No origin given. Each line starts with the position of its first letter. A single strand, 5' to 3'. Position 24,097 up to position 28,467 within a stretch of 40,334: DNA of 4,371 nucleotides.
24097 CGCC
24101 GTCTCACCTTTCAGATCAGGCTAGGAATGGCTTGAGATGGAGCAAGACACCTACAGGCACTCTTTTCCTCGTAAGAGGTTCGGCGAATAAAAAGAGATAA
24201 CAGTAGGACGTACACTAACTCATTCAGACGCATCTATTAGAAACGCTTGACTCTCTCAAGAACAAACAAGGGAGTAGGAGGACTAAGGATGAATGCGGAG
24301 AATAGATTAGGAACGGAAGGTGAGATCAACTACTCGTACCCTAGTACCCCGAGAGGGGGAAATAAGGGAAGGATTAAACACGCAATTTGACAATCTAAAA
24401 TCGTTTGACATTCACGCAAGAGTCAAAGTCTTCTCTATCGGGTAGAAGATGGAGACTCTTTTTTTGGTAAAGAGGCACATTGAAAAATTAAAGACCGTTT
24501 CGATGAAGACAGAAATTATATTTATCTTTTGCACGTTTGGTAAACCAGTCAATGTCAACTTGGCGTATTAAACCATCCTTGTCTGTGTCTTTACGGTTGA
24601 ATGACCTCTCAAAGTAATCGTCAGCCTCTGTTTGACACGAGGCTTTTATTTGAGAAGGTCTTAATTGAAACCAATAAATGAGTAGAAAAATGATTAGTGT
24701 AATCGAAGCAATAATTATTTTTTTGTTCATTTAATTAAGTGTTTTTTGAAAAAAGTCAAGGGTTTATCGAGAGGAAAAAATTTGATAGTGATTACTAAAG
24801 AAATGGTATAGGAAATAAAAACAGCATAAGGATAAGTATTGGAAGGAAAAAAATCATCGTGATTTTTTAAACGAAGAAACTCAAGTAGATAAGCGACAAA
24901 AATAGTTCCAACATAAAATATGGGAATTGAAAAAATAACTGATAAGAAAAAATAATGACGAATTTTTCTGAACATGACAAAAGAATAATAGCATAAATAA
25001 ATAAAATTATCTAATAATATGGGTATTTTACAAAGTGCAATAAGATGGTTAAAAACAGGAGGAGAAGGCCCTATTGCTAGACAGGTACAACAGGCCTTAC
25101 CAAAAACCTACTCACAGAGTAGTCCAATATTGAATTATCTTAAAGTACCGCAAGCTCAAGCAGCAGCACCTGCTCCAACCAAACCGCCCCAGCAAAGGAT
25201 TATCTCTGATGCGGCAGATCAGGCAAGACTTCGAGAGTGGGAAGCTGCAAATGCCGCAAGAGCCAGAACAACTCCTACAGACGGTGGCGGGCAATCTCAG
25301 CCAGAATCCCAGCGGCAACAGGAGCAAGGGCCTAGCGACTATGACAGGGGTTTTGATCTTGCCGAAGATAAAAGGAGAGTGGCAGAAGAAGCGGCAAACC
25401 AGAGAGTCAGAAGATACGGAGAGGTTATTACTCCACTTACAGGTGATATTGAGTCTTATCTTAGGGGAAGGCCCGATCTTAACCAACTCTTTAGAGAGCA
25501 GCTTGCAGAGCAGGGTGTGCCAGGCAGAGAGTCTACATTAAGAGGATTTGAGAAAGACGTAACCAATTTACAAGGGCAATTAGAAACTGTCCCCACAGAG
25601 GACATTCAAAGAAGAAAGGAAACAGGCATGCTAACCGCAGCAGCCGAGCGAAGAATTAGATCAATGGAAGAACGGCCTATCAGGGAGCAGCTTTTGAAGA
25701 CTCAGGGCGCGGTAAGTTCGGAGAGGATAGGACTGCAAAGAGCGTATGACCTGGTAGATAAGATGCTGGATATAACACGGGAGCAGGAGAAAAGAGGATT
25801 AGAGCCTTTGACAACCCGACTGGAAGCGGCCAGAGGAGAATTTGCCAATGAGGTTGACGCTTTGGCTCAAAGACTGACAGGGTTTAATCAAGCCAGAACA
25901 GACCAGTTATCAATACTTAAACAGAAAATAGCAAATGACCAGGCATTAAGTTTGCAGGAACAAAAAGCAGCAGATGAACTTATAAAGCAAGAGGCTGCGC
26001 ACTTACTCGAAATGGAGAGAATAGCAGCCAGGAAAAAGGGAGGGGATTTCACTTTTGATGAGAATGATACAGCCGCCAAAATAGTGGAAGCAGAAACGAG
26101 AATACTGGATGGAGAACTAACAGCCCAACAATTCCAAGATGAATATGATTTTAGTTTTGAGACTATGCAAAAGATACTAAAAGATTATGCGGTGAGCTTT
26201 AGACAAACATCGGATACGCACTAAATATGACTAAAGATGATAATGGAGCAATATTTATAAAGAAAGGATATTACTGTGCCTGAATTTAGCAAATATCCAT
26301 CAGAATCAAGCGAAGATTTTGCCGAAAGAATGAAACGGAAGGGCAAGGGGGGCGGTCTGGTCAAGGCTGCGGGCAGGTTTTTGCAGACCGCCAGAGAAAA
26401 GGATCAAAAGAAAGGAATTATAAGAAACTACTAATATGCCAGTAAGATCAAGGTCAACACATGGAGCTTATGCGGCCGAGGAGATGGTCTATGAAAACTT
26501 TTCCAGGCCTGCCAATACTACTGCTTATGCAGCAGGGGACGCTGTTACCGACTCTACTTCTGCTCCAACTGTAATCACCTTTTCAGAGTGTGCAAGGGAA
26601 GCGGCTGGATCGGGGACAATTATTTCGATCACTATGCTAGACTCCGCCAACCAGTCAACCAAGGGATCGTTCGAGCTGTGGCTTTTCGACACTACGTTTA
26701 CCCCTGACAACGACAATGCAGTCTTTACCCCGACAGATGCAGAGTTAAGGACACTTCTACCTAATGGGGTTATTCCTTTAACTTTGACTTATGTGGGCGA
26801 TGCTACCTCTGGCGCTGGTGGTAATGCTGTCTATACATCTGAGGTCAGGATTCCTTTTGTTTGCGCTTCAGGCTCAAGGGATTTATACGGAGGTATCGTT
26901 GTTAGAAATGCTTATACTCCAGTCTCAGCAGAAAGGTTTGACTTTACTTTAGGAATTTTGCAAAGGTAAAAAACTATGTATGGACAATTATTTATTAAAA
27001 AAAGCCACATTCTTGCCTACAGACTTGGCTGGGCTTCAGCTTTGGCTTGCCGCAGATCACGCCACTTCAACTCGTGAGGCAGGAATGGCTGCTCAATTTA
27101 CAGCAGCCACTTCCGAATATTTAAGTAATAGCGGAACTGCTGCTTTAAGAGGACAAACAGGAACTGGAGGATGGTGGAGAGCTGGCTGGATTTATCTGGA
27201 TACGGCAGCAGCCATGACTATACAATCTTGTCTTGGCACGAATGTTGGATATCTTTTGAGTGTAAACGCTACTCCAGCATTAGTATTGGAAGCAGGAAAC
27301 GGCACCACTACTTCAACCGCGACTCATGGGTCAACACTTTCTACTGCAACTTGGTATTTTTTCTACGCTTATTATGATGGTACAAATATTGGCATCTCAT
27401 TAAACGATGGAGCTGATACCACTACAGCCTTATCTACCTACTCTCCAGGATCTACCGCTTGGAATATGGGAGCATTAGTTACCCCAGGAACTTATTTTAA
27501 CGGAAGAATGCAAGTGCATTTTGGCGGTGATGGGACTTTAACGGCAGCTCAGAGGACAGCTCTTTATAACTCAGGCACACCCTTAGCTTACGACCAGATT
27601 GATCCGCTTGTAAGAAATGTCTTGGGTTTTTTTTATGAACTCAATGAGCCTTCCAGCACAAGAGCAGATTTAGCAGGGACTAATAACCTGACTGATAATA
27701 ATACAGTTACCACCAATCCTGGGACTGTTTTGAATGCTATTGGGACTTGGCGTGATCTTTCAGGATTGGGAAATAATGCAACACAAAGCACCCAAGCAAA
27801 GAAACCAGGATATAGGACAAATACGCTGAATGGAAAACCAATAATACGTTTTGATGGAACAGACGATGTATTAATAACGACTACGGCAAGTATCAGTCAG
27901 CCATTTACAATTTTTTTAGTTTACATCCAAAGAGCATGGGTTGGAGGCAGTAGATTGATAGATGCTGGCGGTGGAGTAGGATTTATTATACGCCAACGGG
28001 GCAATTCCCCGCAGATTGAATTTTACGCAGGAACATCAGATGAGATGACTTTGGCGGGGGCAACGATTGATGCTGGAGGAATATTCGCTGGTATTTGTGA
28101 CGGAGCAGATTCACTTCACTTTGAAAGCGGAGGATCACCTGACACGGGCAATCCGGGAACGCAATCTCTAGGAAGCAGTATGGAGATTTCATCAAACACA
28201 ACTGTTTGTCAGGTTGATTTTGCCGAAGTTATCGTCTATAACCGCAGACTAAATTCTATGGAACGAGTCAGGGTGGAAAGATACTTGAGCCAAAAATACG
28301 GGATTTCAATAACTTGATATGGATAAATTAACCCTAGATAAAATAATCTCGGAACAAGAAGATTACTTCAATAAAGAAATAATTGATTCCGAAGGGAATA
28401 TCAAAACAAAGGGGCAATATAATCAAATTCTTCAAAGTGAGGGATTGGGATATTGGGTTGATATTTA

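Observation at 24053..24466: ~410 nt ORF-poor, highly structured region with three GNRA hairpins and nested long-range helices: candidate novel large phage RNA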

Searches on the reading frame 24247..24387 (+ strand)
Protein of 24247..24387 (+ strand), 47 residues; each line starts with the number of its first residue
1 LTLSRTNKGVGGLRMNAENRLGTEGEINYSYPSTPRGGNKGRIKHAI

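Call 64: find_homologous_proteins(query=window:24247-24387:+, max_evalue=10)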
Query window:24247-24387:+: no candidate shares three 5-residue words with the query. No homologue found.

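Call 71: search_protein_representatives(protein=window:24247-24387:+)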
Query: 47 residues. Proteins with E-value up to 0.001 (for the whole library): 0; up to 1e-10: 0; up to 1e-30: 0. The best 0 are listed.
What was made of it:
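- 24289..24390 (+): 33-codon ORF, probably not a gene. It starts inside the insert, and its last 10 codons and stop come from the relic. No homologue (calls 64, 71).
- On Conserved small protein gene: There is no candidate in the 5.8-billion-protein set (call 64), and 0 hits at E up to 1e-3 among 1.84 billion representatives (call 71).
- The 47-aa ORF has no homologue (calls 64, 71). It has no homologue among 5.8 billion or 1.84 billion proteins (calls 64, 71).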

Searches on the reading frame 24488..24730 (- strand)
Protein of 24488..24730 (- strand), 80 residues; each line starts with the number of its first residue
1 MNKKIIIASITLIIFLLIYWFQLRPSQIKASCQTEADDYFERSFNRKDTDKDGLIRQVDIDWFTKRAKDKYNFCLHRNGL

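Call 9: search_protein_families(library=phrogs, proteins=[window:24488-24730:-], max_evalue=0.01)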
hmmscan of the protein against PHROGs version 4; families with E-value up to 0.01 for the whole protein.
window:24488-24730:- (80 aa): 0 families

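Call 10: search_protein_families(library=pfam, proteins=[window:24488-24730:-], max_evalue=0.01)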
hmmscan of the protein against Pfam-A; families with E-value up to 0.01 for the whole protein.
window:24488-24730:- (80 aa): 0 families

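Call 40: find_encoding_contigs(protein=window:24488-24730:-, flank=2000, max_places=10)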
Protein window:24488-24730:- (80 aa): 2 contigs read that carry it; 2 places shown.
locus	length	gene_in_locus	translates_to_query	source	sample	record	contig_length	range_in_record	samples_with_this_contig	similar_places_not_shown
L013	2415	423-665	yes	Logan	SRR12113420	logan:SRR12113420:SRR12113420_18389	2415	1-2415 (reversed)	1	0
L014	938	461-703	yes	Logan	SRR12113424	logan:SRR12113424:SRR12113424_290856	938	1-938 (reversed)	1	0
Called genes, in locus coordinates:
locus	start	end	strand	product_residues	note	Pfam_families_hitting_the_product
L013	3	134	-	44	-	?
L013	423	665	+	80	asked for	-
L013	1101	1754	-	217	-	-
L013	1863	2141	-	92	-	-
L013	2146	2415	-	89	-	?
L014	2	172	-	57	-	?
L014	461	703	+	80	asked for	-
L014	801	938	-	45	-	?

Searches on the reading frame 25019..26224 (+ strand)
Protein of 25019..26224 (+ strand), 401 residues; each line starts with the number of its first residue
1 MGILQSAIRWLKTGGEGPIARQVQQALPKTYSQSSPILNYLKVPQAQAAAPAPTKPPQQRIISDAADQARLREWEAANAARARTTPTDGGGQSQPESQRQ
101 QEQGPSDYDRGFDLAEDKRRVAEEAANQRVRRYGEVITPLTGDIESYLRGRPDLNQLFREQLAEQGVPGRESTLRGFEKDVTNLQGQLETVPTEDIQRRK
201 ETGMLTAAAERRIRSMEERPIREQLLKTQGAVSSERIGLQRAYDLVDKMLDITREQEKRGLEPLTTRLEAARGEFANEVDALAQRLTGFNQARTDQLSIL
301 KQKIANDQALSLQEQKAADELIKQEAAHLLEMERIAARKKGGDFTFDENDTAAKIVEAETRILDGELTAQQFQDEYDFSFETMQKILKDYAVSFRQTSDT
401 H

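Call 9: search_protein_families(library=phrogs, proteins=[window:25019-26224:+], max_evalue=0.01)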
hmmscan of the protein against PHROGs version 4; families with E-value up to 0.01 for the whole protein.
window:25019-26224:+ (401 aa): 0 families

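Call 10: search_protein_families(library=pfam, proteins=[window:25019-26224:+], max_evalue=0.01)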
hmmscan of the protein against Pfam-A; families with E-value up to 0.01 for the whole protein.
window:25019-26224:+ (401 aa): 0 families

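Call 12: find_related_loci(query=window:25019-26224:+, collection=viral_contigs, flank=3000)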
Query window:25019-26224:+ (401 aa) in viral_contigs; peptide patterns used: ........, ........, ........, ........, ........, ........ (x = any residue, [..] = any of these).
15 stretches matched a pattern, but none encodes a relative of the query by tblastn (E <= 1e-3).

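Call 52: find_homologous_proteins(query=window:25019-26224:+, max_evalue=1e-30)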
Query window:25019-26224:+ (401 aa): 23 proteins with E <= 1e-30 among 8000 candidates.
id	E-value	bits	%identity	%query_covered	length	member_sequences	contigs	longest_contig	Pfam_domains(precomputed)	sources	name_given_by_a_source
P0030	3.4e-226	769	100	91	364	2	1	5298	-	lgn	-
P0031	1.3e-136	474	72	83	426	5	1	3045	-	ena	-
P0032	4.6e-103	364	72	61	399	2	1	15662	-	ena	-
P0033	6.6e-91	324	57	66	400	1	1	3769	-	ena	-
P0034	2.2e-79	286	63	58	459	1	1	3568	-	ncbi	-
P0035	8.1e-71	257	57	58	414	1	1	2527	-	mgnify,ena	mgnify:CR=1 FL=1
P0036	1.3e-70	257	52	59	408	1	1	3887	-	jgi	-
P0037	3.3e-69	252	54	60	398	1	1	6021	-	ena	-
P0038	3.3e-69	252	51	65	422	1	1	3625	-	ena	-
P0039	9.5e-66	241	45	88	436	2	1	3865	-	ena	-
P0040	6.9e-64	235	46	76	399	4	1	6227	-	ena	-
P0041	4.0e-63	232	42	90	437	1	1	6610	-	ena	-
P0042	1.9e-62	230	49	67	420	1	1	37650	-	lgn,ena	-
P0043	3.8e-62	229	48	65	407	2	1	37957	-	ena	-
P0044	3.5e-61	226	48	65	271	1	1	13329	-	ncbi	-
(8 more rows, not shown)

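Call 53: find_encoding_contigs(protein=P0031, flank=4000, max_places=6)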
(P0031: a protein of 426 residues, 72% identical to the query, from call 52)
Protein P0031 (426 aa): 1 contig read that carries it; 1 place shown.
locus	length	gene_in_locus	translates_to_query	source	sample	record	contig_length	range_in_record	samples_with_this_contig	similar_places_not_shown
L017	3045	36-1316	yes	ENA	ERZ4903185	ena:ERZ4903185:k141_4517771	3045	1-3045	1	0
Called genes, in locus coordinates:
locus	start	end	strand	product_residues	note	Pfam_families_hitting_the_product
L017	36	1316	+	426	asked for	-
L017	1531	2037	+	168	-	-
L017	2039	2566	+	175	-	-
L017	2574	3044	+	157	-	?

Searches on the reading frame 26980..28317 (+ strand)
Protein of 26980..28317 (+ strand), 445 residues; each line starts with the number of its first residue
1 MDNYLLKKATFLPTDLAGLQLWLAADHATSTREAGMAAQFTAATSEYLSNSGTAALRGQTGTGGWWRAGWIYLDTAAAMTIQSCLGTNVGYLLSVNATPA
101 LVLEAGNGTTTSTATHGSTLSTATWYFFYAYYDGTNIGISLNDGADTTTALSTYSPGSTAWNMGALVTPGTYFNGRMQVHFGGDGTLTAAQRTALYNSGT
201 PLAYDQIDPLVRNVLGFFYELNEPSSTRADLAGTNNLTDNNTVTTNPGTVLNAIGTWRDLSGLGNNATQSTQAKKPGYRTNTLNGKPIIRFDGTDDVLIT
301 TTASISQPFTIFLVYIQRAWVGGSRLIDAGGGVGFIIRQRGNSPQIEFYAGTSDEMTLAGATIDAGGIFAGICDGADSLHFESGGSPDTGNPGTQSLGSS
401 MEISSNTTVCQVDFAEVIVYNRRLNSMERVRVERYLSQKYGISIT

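Call 9: search_protein_families(library=phrogs, proteins=[window:26980-28317:+], max_evalue=0.01)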
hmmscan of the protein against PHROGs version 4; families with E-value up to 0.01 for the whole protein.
window:26980-28317:+ (445 aa): 1 family
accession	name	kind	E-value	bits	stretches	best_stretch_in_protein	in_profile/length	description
phrog_10356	-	head and packaging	2.6e-17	63.2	1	242-303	396-454/852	virion structural protein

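Call 10: search_protein_families(library=pfam, proteins=[window:26980-28317:+], max_evalue=0.01)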
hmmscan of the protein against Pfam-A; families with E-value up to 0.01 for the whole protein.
window:26980-28317:+ (445 aa): 1 family
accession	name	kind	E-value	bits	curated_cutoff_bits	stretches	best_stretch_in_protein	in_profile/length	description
PF13385.13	Laminin_G_3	-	8.4e-06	26.4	27.6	1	68-177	22-135/151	Concanavalin A-like lectin/glucanases superfamily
